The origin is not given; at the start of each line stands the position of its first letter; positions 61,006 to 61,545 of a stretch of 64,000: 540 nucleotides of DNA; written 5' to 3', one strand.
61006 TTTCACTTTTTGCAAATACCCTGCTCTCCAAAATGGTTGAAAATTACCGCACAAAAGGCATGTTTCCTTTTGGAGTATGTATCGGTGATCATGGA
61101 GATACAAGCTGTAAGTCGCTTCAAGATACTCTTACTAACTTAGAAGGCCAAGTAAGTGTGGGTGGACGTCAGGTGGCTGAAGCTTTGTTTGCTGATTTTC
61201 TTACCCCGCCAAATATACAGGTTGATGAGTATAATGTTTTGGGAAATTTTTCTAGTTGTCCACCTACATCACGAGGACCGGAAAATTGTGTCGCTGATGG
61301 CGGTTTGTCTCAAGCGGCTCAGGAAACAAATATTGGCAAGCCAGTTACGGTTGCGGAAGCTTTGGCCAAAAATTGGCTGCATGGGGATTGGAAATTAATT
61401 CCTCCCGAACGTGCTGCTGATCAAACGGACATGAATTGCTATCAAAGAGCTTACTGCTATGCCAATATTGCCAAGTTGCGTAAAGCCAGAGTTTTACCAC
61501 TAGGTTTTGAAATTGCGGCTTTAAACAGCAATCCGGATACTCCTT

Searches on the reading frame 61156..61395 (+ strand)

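Call 56: search_protein_families(library=pfam, proteins=[window:61156-61395:+], max_evalue=0.01)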
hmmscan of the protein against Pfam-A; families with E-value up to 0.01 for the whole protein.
window:61156-61395:+ (80 aa): 1 family
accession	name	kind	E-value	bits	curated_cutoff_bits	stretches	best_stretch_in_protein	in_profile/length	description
PF09493.15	DUF2389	-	0.0084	17.1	25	0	29-70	12-56/61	Tryptophan-rich protein (DUF2389)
